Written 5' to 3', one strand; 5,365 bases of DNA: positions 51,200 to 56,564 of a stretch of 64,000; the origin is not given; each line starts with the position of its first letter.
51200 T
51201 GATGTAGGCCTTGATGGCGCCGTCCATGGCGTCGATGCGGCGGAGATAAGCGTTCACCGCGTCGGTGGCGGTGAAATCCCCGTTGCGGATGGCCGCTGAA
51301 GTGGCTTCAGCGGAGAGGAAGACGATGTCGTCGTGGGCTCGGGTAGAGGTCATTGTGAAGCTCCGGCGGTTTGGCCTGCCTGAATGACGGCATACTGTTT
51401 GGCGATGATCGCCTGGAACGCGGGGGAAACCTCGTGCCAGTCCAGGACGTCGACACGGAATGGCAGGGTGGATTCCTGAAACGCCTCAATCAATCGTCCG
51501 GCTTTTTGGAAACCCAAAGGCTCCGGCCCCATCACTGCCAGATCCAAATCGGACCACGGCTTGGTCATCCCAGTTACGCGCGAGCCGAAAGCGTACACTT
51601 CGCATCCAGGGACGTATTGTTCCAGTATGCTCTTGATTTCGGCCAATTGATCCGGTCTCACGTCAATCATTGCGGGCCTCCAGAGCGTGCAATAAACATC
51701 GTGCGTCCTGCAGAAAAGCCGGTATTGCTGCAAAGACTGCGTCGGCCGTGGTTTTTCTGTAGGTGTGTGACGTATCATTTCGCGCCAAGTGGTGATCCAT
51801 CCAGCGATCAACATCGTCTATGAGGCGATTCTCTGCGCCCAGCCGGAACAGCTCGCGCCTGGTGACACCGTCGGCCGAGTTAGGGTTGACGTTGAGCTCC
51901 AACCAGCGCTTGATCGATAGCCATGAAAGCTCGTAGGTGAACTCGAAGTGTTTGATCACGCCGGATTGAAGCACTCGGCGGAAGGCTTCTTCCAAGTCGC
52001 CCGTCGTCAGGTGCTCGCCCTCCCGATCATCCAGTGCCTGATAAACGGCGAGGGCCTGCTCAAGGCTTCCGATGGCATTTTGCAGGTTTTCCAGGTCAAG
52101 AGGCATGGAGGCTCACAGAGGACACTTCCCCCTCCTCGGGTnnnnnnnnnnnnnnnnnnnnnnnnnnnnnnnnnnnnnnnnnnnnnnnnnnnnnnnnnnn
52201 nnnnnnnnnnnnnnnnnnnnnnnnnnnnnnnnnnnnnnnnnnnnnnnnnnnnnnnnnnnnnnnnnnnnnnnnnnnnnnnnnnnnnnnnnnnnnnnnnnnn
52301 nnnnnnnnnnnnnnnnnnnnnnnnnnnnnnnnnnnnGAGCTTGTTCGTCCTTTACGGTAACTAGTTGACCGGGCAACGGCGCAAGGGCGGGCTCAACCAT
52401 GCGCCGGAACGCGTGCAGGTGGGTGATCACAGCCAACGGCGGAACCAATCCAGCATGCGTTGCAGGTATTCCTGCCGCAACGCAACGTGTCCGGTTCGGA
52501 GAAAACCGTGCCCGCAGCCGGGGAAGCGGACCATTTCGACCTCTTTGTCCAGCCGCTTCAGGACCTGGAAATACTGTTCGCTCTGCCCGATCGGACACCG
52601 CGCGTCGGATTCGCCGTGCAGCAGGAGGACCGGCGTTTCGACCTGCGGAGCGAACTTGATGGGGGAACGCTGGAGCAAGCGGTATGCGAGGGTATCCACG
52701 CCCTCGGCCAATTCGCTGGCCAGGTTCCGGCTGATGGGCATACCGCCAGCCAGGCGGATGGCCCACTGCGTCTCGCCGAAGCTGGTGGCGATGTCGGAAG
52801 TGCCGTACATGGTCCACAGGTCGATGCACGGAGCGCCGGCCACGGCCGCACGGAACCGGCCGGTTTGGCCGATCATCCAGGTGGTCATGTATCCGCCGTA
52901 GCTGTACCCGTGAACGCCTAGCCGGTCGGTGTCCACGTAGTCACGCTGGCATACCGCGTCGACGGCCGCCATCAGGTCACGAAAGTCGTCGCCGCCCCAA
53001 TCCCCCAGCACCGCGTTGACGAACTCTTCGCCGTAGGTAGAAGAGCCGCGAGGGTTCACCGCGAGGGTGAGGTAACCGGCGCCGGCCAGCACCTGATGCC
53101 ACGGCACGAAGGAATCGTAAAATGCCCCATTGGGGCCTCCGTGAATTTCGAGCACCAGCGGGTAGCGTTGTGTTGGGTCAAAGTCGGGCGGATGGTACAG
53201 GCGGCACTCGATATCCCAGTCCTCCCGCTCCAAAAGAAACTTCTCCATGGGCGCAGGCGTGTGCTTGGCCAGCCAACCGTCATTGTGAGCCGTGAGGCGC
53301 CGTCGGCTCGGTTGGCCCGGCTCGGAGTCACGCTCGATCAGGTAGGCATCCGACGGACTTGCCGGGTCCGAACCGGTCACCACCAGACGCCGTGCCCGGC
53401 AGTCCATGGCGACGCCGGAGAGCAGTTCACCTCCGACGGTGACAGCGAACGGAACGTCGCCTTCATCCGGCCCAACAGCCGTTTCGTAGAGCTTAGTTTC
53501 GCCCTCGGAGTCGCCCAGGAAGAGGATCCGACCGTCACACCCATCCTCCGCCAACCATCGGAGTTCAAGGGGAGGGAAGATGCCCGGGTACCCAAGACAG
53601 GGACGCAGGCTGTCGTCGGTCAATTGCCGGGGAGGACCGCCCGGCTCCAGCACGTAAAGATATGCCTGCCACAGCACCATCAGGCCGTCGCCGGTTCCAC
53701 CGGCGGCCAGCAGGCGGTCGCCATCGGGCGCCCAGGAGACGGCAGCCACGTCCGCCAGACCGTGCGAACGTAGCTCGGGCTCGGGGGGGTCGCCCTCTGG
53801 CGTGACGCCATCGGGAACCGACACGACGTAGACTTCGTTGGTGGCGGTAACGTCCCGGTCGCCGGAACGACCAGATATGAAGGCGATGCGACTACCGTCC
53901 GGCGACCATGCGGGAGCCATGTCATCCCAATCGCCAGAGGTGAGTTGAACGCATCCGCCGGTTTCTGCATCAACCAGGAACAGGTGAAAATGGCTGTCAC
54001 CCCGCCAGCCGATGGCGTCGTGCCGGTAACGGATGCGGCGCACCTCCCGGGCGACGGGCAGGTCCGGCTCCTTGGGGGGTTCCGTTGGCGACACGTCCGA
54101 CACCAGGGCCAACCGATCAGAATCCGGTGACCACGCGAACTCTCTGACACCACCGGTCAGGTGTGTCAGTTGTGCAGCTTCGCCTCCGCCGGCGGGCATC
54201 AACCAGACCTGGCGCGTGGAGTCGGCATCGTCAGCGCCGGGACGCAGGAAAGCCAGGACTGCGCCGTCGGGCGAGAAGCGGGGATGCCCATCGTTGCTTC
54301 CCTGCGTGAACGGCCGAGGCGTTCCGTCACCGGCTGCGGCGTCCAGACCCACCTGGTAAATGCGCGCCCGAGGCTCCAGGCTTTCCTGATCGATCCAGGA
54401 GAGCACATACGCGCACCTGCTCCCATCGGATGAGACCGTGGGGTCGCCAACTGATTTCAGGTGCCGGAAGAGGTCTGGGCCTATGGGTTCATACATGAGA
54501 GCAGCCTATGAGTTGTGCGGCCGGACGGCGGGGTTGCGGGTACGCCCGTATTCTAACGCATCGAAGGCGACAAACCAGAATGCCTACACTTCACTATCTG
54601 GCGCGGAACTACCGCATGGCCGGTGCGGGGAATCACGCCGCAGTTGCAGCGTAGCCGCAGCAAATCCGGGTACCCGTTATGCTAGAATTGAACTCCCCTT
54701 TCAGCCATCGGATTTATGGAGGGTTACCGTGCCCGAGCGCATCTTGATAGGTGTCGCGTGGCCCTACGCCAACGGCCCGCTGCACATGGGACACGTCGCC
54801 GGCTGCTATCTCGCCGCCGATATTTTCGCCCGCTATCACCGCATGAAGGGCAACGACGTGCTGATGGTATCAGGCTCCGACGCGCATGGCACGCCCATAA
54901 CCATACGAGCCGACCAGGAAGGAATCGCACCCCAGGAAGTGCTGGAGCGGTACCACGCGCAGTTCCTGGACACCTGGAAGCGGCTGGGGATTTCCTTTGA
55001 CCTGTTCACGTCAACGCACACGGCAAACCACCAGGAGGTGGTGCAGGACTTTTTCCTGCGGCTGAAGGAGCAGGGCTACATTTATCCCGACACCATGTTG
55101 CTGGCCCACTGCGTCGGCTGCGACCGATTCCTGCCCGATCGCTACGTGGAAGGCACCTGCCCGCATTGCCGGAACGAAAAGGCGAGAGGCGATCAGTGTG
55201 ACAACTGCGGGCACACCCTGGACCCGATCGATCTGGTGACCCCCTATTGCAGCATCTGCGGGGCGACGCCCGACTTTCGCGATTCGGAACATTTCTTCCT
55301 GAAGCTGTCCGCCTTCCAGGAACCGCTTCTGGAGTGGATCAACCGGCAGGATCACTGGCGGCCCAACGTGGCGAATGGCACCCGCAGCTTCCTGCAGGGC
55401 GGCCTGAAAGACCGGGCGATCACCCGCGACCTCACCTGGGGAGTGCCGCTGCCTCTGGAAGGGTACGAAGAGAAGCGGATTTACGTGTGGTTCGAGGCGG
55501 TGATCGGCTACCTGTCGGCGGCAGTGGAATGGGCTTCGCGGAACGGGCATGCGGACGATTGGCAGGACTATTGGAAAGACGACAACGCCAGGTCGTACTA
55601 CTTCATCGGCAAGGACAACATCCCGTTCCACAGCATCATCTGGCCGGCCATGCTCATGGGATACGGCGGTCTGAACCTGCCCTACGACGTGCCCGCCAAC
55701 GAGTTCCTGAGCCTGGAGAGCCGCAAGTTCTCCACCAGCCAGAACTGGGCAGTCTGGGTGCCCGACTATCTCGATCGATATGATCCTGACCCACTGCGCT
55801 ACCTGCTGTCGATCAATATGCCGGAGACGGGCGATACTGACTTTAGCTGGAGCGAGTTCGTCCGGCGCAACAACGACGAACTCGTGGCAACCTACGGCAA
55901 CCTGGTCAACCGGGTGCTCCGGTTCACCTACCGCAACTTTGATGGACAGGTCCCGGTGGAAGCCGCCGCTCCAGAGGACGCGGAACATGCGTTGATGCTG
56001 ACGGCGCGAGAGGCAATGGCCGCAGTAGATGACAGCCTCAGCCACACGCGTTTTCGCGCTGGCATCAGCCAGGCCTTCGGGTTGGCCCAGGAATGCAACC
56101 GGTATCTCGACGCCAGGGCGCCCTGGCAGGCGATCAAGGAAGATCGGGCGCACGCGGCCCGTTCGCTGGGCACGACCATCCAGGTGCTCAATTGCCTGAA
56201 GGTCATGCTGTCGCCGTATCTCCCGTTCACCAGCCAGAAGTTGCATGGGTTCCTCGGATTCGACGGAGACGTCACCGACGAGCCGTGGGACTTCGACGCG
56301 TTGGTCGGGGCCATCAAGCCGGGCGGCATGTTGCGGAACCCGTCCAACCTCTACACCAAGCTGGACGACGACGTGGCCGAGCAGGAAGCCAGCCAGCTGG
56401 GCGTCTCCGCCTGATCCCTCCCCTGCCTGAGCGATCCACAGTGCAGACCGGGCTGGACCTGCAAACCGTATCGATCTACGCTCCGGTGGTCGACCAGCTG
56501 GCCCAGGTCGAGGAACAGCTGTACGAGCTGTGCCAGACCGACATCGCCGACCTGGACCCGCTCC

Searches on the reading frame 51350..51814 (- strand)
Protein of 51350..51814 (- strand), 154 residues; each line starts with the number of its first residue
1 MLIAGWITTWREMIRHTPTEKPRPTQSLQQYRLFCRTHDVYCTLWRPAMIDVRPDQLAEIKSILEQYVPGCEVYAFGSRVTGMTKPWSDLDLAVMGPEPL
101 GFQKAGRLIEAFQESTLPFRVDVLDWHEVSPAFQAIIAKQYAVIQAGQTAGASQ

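Call 37: search_protein_families(library=pfam, proteins=[window:51350-51814:-], max_evalue=0.00001)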
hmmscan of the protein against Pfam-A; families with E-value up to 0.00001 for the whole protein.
window:51350-51814:- (154 aa): 3 families
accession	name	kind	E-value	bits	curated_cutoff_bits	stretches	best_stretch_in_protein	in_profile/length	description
PF01909.29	NTP_transf_2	-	4.3e-10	40.3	21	1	58-139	2-87/93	Nucleotidyltransferase domain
PF18765.7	Polbeta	-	5.9e-10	39.6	26.9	1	59-144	2-87/93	Polymerase beta, Nucleotidyltransferase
PF22600.2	MTPAP-like_central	-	2.2e-08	34.7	27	1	51-99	20-68/139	Poly(A) RNA polymerase, mitochondrial-like, central palm domain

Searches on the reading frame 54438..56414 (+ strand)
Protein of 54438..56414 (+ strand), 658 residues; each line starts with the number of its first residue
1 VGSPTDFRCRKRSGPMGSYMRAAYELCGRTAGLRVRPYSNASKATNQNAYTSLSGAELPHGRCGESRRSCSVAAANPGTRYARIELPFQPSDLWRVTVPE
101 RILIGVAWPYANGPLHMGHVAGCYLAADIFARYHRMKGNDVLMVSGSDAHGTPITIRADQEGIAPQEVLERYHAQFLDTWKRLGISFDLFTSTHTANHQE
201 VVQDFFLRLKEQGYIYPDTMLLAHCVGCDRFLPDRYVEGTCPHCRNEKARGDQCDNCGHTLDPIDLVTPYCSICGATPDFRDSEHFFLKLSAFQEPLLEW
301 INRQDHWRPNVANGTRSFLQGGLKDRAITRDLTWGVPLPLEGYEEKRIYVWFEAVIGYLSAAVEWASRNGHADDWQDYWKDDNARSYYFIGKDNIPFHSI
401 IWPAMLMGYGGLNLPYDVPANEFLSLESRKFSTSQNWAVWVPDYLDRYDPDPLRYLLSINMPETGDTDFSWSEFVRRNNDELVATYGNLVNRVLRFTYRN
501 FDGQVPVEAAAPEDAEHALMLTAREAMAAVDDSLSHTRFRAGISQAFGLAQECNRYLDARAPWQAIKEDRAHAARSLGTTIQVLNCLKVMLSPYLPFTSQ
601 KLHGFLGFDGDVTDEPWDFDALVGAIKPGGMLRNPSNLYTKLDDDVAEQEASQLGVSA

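Call 36: search_protein_families(library=pfam, proteins=[window:54438-56414:+], max_evalue=0.00001)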
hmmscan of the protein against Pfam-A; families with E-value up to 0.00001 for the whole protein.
window:54438-56414:+ (658 aa): 4 families
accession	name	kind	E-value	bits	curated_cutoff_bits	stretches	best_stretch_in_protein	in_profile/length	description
PF09334.17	tRNA-synt_1g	-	4.9e-157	523.1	20.1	1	102-494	1-391/391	tRNA synthetases class I (M)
PF00133.28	tRNA-synt_1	-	5.4e-20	72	22.7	1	106-342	29-247/414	tRNA synthetases class I (I, L, M and V)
PF19303.5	Anticodon_3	-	3.9e-15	56.5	23.5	1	509-650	4-143/152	Anticodon binding domain of methionyl tRNA ligase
PF01406.26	tRNA-synt_1e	-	1.2e-07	31.8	27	0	112-218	20-124/301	tRNA synthetases class I (C) catalytic domain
